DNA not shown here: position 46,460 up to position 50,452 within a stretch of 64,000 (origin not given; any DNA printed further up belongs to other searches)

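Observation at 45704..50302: ABC ATPase plus a 1230-aa ABC-2 permease fused to an M1 zinc-peptidase domain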

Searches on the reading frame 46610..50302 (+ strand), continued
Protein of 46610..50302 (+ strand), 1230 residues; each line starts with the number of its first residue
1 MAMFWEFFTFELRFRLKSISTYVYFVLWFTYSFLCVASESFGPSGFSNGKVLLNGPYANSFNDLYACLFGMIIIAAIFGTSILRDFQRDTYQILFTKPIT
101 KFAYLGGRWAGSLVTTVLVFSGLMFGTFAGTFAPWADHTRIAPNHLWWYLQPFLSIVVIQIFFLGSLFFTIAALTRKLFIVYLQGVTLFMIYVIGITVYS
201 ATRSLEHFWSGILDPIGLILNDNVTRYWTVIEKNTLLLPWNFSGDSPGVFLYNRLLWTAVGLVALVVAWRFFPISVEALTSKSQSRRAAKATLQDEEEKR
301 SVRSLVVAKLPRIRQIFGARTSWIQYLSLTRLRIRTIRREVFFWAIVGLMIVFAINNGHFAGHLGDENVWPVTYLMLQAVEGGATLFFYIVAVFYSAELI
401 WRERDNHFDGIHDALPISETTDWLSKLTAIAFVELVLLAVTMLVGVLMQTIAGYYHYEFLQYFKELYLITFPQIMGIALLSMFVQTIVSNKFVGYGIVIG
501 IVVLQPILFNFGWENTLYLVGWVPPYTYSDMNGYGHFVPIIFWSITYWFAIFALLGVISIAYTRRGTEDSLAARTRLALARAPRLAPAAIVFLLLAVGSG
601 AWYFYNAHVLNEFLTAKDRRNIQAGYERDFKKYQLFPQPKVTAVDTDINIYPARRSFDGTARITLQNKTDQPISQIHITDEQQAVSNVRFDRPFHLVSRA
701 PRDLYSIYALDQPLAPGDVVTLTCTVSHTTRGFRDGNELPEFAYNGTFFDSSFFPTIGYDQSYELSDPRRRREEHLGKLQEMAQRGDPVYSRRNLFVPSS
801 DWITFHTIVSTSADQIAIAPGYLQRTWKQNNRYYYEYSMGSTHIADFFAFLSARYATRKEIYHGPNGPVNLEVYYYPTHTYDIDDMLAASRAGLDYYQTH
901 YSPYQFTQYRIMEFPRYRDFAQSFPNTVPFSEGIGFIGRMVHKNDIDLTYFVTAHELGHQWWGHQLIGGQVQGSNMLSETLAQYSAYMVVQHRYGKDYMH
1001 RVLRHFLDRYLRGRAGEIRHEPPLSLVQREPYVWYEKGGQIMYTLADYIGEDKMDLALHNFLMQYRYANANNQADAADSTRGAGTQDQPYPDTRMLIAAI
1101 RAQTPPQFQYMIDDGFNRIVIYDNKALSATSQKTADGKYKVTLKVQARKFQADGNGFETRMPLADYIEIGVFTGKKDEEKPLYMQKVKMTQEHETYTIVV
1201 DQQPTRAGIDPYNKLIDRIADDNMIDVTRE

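Call 22: find_encoding_contigs(protein=P0033, flank=8000, max_places=2)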
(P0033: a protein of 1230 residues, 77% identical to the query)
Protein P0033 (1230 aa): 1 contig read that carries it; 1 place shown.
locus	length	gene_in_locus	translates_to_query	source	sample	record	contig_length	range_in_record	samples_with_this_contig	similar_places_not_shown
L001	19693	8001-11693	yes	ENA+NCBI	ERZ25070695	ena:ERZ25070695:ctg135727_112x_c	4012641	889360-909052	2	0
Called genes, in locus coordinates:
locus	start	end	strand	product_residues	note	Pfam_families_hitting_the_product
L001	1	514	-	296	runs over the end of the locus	PF03668:RapZ-like_N, PF22740:PapZ_C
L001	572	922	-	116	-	PF02482:Ribosomal_S30AE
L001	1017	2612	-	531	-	PF00309:Sigma54_AID, PF04963:Sigma54_CBD, PF04552:Sigma54_DBD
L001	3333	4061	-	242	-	PF00005:ABC_tran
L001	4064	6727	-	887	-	PF06835:LptC (faint), PF03968:LptD_N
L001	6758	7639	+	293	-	PF00005:ABC_tran, PF13304:AAA_21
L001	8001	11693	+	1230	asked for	PF12730:ABC2_membrane_4, PF01433:Peptidase_M1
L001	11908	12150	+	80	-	-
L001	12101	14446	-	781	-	PF22073:Cep192_D4 (faint), PF25021:TEN_NHL, PF06739:SBBP (faint), PF08450:SGL (faint), PF24684:Vgb_lyase (faint), PF25021:TEN_NHL, PF01436:NHL (weak)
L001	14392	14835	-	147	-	-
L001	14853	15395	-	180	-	-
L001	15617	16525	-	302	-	PF08379:Bact_transglu_N, PF01841:Transglut_core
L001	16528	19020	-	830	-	PF04174:CP_ATPgrasp_1, PF14403:CP_ATPgrasp_2, PF04168:Alpha-E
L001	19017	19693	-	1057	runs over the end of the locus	PF08379:Bact_transglu_N, PF01841:Transglut_core, PF09899:DUF2126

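Call 23: find_encoding_contigs(protein=P0105, flank=8000, max_places=2)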
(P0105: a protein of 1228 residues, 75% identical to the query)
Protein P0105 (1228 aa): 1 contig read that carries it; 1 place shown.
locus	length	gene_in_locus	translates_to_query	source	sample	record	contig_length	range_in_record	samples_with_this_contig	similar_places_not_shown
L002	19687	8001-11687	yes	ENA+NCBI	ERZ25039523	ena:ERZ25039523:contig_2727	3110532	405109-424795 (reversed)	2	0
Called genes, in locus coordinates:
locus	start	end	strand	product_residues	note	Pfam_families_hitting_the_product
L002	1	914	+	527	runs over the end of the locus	PF05935:Arylsulfotrans, PF14269:Arylsulfotran_2 (faint)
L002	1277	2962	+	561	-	PF13620:CarboxypepD_reg, PF07715:Plug, PF00593:TonB_dep_Rec_b-barrel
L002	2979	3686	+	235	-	PF00593:TonB_dep_Rec_b-barrel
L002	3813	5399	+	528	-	PF00135:COesterase, PF20434:BD-FAE, PF07859:Abhydrolase_3 (weak)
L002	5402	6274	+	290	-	PF17930:LpxI_N, PF06230:LpxI_C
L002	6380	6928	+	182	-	PF00578:AhpC-TSA, PF08534:Redoxin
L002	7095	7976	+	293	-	PF00005:ABC_tran, PF13304:AAA_21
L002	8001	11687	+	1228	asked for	PF12679:ABC2_membrane_2 (faint), PF12730:ABC2_membrane_4, PF01433:Peptidase_M1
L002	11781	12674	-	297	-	-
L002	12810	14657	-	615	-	PF23446:LysM1_NFP_LYK (faint), PF01464:SLT, PF01476:LysM (weak), PF23473:LysM3_LYK4_5 (faint), PF01476:LysM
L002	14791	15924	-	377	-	PF00070:Pyr_redox (faint), PF01134:GIDA (faint), PF01266:DAO (weak), PF01494:FAD_binding_3, PF07992:Pyr_redox_2 (faint), PF13450:NAD_binding_8 (weak)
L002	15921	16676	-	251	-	PF08241:Methyltransf_11, PF08242:Methyltransf_12 (weak), PF13649:Methyltransf_25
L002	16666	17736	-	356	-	PF00195:Chal_sti_synt_N, PF08392:FAE1_CUT1_RppA, PF02797:Chal_sti_synt_C, PF08541:ACP_syn_III_C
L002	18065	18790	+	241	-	PF11340:DUF3142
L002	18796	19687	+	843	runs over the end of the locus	-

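Call 30: find_homologous_proteins(query=A1, max_evalue=1e-10)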
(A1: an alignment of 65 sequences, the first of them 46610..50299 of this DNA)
Query A1 (65 sequences) (1230 aa, profile of the alignment): 2007 proteins with E <= 1e-10 among 8000 candidates; the best 120 are listed.
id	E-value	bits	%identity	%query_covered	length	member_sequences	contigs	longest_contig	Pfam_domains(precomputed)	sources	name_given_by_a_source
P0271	0.0e+0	1813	37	100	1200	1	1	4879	PF12730.14,PF01433.27,PF12698.14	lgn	-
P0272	0.0e+0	1754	37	99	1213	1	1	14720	PF12730.14,PF01433.27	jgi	jgi:ABC-type transport system involved in multi-copper enzyme maturation permease subunit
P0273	0.0e+0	1753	37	100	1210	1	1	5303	PF12730.14,PF01433.27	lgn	-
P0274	0.0e+0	1739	38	100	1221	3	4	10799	PF12730.14,PF01433.27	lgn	-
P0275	0.0e+0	1728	38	99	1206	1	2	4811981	PF12730.14,PF01433.27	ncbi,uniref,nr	ncbi:hypothetical protein F0P96_20155 [Hymenobacter busanensis]|uniref:Uncharacterized protein n=1 T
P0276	0.0e+0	1722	39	100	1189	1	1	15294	PF01433.27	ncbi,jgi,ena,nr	ncbi:MAG TPA: M1 family aminopeptidase [Myxococcaceae bacterium]|nr:M1 family aminopeptidase [Myxoco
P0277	0.0e+0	1719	39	99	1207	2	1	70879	PF12730.14,PF01433.27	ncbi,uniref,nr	ncbi:ABC transporter permease/M1 family aminopeptidase [Hymenobacter edaphi]|uniref:Peptidase M1 mem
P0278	0.0e+0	1713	39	99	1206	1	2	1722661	PF12730.14,PF01433.27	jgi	jgi:hypothetical protein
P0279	0.0e+0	1711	42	100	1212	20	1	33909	PF01433.27,PF12698.14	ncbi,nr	ncbi:MAG: hypothetical protein HY774_04345 [Acidobacteria bacterium]|nr:hypothetical protein [Acidob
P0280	0.0e+0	1704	38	99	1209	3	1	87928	PF12730.14,PF01433.27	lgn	-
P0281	0.0e+0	1702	36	99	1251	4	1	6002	PF12730.14,PF01433.27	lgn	-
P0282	0.0e+0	1699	38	99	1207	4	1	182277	PF12730.14,PF01433.27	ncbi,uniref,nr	ncbi:hypothetical protein FY528_09625 [Hymenobacter lutimineralis]|uniref:Peptidase M1 membrane alan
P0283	0.0e+0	1698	39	99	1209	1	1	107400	PF12730.14,PF01433.27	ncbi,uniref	ncbi:ABC transporter permease/M1 family aminopeptidase [Hymenobacter sp. B81]|uniref:ABC transporter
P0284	0.0e+0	1697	37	99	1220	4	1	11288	PF12730.14,PF01433.27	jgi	jgi:hypothetical protein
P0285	0.0e+0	1693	37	99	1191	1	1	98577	PF01433.27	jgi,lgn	jgi:ABC-type transport system involved in multi-copper enzyme maturation permease subunit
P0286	0.0e+0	1693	39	99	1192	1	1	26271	PF12679.14,PF01433.27,PF12698.14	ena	-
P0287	0.0e+0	1693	38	99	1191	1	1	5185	PF12730.14,PF01433.27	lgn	-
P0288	0.0e+0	1692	37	99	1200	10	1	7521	PF12730.14,PF01433.27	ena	-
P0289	0.0e+0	1689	39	100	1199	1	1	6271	PF12730.14,PF01433.27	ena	-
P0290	0.0e+0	1688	38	99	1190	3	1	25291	PF12730.14,PF01433.27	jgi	jgi:ABC-2 type transport system permease protein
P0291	0.0e+0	1681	38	99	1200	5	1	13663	PF01433.27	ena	-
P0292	0.0e+0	1679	39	99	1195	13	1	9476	PF12730.14,PF01433.27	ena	-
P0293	0.0e+0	1678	39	99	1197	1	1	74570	PF01433.27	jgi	jgi:ABC-type transport system involved in multi-copper enzyme maturation permease subunit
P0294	0.0e+0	1676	37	100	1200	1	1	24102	PF01433.27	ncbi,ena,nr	ncbi:MAG TPA: M1 family aminopeptidase [Candidatus Saccharimonadales bacterium]|nr:M1 family aminope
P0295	0.0e+0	1674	38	99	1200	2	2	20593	PF12730.14,PF01433.27,PF12698.14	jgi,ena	-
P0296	0.0e+0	1674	39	100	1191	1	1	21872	PF12730.14,PF01433.27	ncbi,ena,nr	ncbi:MAG TPA: M1 family aminopeptidase [Casimicrobiaceae bacterium]|nr:M1 family aminopeptidase [Cas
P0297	0.0e+0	1671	36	100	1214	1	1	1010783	PF12730.14,PF01433.27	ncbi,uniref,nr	ncbi:ABC transporter permease/M1 family aminopeptidase [Hymenobacter armeniacus]|uniref:Peptidase M1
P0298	0.0e+0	1669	38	100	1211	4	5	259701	PF12679.14,PF01433.27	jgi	jgi:hypothetical protein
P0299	0.0e+0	1668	37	100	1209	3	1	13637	PF12730.14,PF01433.27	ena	-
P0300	0.0e+0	1668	37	100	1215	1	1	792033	PF12730.14,PF01433.27,PF12698.14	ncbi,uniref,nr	ncbi:hypothetical protein I2I05_06480 [Hymenobacter sp. BT683]|uniref:Peptidase M1 membrane alanine 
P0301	0.0e+0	1667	36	99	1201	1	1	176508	PF12679.14,PF12730.14,PF01433.27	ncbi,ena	-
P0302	0.0e+0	1665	37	99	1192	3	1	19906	PF01433.27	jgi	jgi:ABC-type transport system involved in multi-copper enzyme maturation permease subunit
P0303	0.0e+0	1664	35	100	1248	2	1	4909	PF12730.14,PF01433.27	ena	-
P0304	0.0e+0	1664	37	99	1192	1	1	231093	PF01433.27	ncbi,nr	ncbi:MAG TPA: M1 family aminopeptidase [Thermoanaerobaculia bacterium]|nr:M1 family aminopeptidase [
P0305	0.0e+0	1659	37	99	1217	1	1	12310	PF12730.14,PF01433.27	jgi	jgi:ABC-2 type transport system permease protein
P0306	0.0e+0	1659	38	99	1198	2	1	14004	PF12730.14,PF01433.27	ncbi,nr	ncbi:MAG TPA: M1 family aminopeptidase [Bryobacteraceae bacterium]|nr:M1 family aminopeptidase [Bryo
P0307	0.0e+0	1658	39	100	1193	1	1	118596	PF12730.14,PF01433.27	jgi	jgi:ABC-type transport system involved in multi-copper enzyme maturation permease subunit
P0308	0.0e+0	1657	36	99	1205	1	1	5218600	PF01433.27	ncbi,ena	-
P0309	0.0e+0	1656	35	99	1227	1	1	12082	PF12730.14,PF01433.27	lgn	-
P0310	0.0e+0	1656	37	99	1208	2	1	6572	PF12679.14,PF01433.27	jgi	jgi:ABC-type transport system involved in multi-copper enzyme maturation permease subunit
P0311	0.0e+0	1655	36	99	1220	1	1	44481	PF12730.14,PF01433.27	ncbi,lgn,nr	ncbi:MAG: hypothetical protein JWO44_278 [Bacteroidetes bacterium]|nr:hypothetical protein [Bacteroi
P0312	0.0e+0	1654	36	99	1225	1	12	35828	PF01433.27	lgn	-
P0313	0.0e+0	1654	36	99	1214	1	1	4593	PF12730.14,PF01433.27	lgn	-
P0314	0.0e+0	1653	37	99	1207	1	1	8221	PF01433.27,PF12698.14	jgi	jgi:ABC-2 type transport system permease protein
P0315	0.0e+0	1653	38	99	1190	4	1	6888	PF01433.27,PF12698.14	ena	-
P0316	0.0e+0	1652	37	100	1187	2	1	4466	PF01433.27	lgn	-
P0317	0.0e+0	1652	37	99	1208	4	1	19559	PF12730.14,PF01433.27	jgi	-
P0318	0.0e+0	1652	36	99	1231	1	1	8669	PF12730.14,PF01433.27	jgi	jgi:ABC-2 type transport system permease protein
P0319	0.0e+0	1651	36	99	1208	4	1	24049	PF12679.14,PF01433.27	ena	-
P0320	0.0e+0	1650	36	99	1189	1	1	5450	PF12730.14,PF01433.27,PF12698.14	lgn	-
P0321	0.0e+0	1650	36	99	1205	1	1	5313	PF12730.14,PF01433.27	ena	-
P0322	0.0e+0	1648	36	99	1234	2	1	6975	PF12730.14,PF01433.27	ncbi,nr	ncbi:MAG: ABC transporter permease [Bacteroidia bacterium]|nr:ABC transporter permease [Bacteroidia 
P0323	0.0e+0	1648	37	100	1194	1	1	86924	PF12679.14,PF01433.27,PF12698.14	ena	-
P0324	0.0e+0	1648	37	99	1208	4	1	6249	PF12730.14,PF01433.27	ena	-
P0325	0.0e+0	1646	35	99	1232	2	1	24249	PF01433.27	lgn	-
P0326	0.0e+0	1645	35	100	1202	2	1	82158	PF01433.27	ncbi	-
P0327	0.0e+0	1644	36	99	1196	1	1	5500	PF12679.14,PF01433.27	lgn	-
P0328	0.0e+0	1644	37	100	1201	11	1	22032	PF12730.14,PF01433.27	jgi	-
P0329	0.0e+0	1643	38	99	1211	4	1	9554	PF12730.14,PF01433.27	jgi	-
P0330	0.0e+0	1642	38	99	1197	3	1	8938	PF12730.14,PF01433.27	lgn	-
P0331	0.0e+0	1639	46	100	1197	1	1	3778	PF01433.27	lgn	-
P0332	0.0e+0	1639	35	99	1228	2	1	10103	PF12679.14,PF12730.14,PF01433.27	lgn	-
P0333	0.0e+0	1638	47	100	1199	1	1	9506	PF01433.27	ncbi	ncbi:MAG: ABC transporter permease/M1 family aminopeptidase [Blastocatellia bacterium]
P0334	0.0e+0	1638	38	100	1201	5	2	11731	PF12730.14,PF01433.27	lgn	-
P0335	0.0e+0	1637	36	93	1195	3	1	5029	PF12730.14,PF01433.27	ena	-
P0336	0.0e+0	1637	36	99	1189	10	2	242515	PF12730.14,PF01433.27,PF12698.14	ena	-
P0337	0.0e+0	1637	38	99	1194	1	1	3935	PF12679.14,PF01433.27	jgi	jgi:ABC-type transport system involved in multi-copper enzyme maturation permease subunit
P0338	0.0e+0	1635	37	99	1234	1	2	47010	PF12730.14,PF01433.27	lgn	-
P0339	0.0e+0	1633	45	100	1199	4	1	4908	PF01433.27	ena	-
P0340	0.0e+0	1632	36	99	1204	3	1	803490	PF12679.14,PF12730.14,PF01433.27,PF12698.14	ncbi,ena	-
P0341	0.0e+0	1632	36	99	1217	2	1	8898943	PF01433.27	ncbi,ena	-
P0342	0.0e+0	1630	35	99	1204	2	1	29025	PF12679.14,PF01433.27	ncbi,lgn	-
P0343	0.0e+0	1630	46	100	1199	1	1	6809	PF01433.27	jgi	jgi:hypothetical protein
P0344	0.0e+0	1630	46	100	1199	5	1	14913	PF01433.27,PF12698.14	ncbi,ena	-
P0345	0.0e+0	1628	46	100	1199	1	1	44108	PF01433.27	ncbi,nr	ncbi:MAG: M1 family aminopeptidase [Blastocatellia bacterium]|nr:M1 family aminopeptidase [Blastocat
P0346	0.0e+0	1627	35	99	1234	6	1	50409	PF12730.14,PF01433.27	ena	-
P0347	0.0e+0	1627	45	100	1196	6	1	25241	PF01433.27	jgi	-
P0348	0.0e+0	1627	35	99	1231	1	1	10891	PF12730.14,PF01433.27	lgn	-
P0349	0.0e+0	1627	36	99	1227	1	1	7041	PF12679.14,PF12730.14,PF01433.27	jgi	-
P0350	0.0e+0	1626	44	100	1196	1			PF01433.27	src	-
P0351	0.0e+0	1625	37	100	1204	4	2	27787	PF12730.14,PF01433.27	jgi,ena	-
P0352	0.0e+0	1624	46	100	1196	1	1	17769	PF12730.14,PF01433.27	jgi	jgi:ABC-2 type transport system permease protein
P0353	0.0e+0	1623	37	99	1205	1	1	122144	PF12679.14,PF12730.14,PF01433.27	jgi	jgi:ABC-2 type transport system permease protein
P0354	0.0e+0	1623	46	100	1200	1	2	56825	PF01433.27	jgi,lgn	jgi:hypothetical protein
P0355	0.0e+0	1622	46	100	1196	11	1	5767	PF01433.27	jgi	jgi:hypothetical protein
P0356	0.0e+0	1621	36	100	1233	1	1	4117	PF12730.14,PF01433.27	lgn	-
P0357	0.0e+0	1621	45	100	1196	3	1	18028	PF01433.27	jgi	jgi:hypothetical protein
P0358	0.0e+0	1620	36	99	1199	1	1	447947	PF01433.27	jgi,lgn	jgi:hypothetical protein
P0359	0.0e+0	1620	36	96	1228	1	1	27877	PF12679.14,PF12730.14,PF01433.27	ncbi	-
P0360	0.0e+0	1619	46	100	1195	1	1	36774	PF01433.27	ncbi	-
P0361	0.0e+0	1618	36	99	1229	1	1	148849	PF12730.14,PF01433.27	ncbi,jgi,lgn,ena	jgi:ABC-2 type transport system permease protein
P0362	0.0e+0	1617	37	100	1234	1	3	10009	PF01433.27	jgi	jgi:hypothetical protein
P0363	0.0e+0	1614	35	99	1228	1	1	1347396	PF12730.14,PF01433.27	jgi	jgi:ABC-2 type transport system permease protein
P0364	0.0e+0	1612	46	100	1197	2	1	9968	PF01433.27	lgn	-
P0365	0.0e+0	1611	37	100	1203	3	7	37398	PF01433.27,PF12698.14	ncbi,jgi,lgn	ncbi:MAG: ABC-2 type transport system permease protein [Sphingobacteriales bacterium]|jgi:ABC-2 type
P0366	0.0e+0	1611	37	99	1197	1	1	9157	PF01433.27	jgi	-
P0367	0.0e+0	1609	45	100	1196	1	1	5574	PF01433.27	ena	-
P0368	0.0e+0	1607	38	100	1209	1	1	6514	PF12730.14,PF01433.27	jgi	-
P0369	0.0e+0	1606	38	100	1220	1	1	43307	PF12730.14,PF01433.27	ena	-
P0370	0.0e+0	1604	45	100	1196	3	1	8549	PF01433.27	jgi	jgi:ABC-2 type transport system permease protein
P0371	0.0e+0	1601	46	100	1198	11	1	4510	PF01433.27,PF12698.14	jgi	jgi:hypothetical protein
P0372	0.0e+0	1600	37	100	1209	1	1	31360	PF01433.27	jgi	-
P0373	0.0e+0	1599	35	99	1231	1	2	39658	PF12730.14,PF01433.27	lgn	-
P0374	0.0e+0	1598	36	99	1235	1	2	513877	PF12679.14,PF12730.14,PF01433.27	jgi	jgi:ABC-2 type transport system permease protein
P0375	0.0e+0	1598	53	100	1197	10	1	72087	PF01433.27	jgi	jgi:hypothetical protein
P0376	0.0e+0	1597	44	100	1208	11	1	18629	PF01433.27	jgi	-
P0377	0.0e+0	1595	54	100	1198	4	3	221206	PF01433.27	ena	-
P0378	0.0e+0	1592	36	99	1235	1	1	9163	PF12679.14,PF12730.14,PF01433.27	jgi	-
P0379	0.0e+0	1591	45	100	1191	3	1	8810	PF01433.27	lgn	-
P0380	0.0e+0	1591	46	100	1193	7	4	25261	PF01433.27,PF12698.14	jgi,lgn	jgi:hypothetical protein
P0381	0.0e+0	1589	54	100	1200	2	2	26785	PF01433.27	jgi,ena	-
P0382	0.0e+0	1588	54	100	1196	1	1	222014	PF01433.27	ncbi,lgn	-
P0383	0.0e+0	1585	38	100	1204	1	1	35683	PF01433.27,PF12698.14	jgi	jgi:ABC-type transport system involved in multi-copper enzyme maturation permease subunit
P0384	0.0e+0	1584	46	100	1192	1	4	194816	PF01433.27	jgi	jgi:ABC-2 type transport system permease protein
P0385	0.0e+0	1584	48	100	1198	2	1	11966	PF01433.27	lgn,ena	-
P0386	0.0e+0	1584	38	100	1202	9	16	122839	PF12730.14,PF01433.27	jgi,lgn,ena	-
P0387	0.0e+0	1584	38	99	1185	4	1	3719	PF12730.14,PF01433.27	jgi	jgi:ABC-type transport system involved in multi-copper enzyme maturation permease subunit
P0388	0.0e+0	1582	43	99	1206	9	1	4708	PF01433.27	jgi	jgi:ABC-2 type transport system permease protein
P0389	0.0e+0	1581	34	94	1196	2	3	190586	PF12730.14,PF01433.27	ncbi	-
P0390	0.0e+0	1580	33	100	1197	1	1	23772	PF12730.14,PF01433.27,PF12698.14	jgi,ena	-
